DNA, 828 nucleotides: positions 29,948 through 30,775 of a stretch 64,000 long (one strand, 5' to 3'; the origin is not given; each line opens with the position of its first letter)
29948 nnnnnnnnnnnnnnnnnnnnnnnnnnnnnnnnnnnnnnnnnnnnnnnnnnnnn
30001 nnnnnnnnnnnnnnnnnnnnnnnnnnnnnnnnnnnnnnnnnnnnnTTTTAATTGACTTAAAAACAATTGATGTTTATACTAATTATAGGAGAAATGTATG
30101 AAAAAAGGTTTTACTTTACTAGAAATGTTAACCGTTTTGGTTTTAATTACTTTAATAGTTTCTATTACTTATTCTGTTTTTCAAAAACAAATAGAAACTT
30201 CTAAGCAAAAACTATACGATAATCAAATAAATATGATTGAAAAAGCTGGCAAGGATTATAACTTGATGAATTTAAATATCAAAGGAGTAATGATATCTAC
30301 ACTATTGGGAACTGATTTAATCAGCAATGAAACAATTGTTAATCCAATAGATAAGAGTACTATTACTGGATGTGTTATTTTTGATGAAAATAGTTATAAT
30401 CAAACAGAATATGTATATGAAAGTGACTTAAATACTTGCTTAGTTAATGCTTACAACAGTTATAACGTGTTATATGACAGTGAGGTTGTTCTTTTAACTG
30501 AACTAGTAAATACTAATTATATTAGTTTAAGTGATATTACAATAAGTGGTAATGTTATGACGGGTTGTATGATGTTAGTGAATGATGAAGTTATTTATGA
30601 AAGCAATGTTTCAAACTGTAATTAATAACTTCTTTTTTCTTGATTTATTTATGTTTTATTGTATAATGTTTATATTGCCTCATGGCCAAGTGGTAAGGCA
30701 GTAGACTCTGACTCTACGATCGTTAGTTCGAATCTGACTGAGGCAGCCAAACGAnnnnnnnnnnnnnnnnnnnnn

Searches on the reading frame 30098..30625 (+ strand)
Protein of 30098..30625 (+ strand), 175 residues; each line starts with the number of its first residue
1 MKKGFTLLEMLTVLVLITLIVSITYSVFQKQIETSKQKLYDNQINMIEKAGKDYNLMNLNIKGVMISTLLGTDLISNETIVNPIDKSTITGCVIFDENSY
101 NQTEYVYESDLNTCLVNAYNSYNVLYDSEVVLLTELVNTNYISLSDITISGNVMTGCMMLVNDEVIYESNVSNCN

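Call 5: search_protein_families(library=pfam, proteins=[window:30098-30625:+], max_evalue=0.1)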
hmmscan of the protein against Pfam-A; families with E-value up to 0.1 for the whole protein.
window:30098-30625:+ (175 aa): 1 family
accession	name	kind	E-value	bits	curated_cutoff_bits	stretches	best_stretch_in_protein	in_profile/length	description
PF07963.17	N_methyl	-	2.1e-05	24.4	21.2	1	2-25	4-27/27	Prokaryotic N-terminal methylation motif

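Call 6: search_protein_families(library=ncbifam, proteins=[window:30098-30625:+], max_evalue=0.1)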
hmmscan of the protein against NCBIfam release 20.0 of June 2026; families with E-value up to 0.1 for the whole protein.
window:30098-30625:+ (175 aa): 12 families
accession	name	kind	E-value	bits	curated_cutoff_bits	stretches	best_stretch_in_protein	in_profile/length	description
TIGR01710.1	typeII_sec_gspG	equivalog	4.3e-08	33.3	88.85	1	3-59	1-57/134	type II secretion system major pseudopilin GspG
TIGR02532.1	IV_pilin_GFxxxE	domain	7e-07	28.8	16.3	1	2-25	1-24/24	prepilin-type N-terminal cleavage/methylation domain-containing protein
NF040982.1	ComGD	equivalog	8.5e-07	29.5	70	1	2-43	1-42/139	competence type IV pilus minor pilin ComGD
NF040999.1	pilin_ComGC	equivalog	1.1e-06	28.8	75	1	2-79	1-76/84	competence type IV pilus major pilin ComGC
TIGR01708.2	typeII_sec_gspH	equivalog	3.7e-05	23.8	80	1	3-31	2-30/169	type II secretion system minor pseudopilin GspH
NF041002.1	pilin_ComGF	equivalog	8.4e-05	22.8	80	1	2-38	1-37/139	competence type IV pilus minor pilin ComGF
NF041013.1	T4P_ComGE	equivalog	0.0004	20.4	49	1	2-40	3-41/83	competence type IV pilus minor pilin ComGE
NF053750.1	LplA_large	exception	0.0031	16.9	480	1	83-166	66-151/248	lipoate-protein ligase large subunit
TIGR02596.1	TIGR02596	subfamily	0.0039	17.3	70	1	5-36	1-32/196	Verru_Chthon cassette protein D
NF007800.0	PRK10506.1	equivalog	0.026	14.4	158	1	2-33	8-39/163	prepilin peptidase-dependent protein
TIGR01711.1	gspJ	equivalog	0.053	13.3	64.85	1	3-37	1-34/192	type II secretion system minor pseudopilin GspJ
NF007862.0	PRK10574.1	equivalog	0.057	13.6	138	1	2-33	4-35/145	prepilin peptidase-dependent pilin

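Call 15: find_encoding_contigs(protein=window:30098-30625:+, flank=10000, max_places=2)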
Protein window:30098-30625:+ (175 aa): 1 contig read that carries it; 1 place shown.
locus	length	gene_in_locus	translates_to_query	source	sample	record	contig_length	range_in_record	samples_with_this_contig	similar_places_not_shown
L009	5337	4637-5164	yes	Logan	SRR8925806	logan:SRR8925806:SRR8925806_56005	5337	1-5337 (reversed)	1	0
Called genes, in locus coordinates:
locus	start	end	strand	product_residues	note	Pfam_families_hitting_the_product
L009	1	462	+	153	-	?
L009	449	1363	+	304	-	PF03969:AFG1_ATPase (weak), PF01695:IstB_IS21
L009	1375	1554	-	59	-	PF00830:Ribosomal_L28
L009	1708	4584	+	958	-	PF02811:PHP, PF07733:DNA_pol3_alpha, PF17657:DNA_pol3_finger, PF14579:HHH_6, PF01336:tRNA_anti-codon (weak)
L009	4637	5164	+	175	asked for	PF07963:N_methyl (weak)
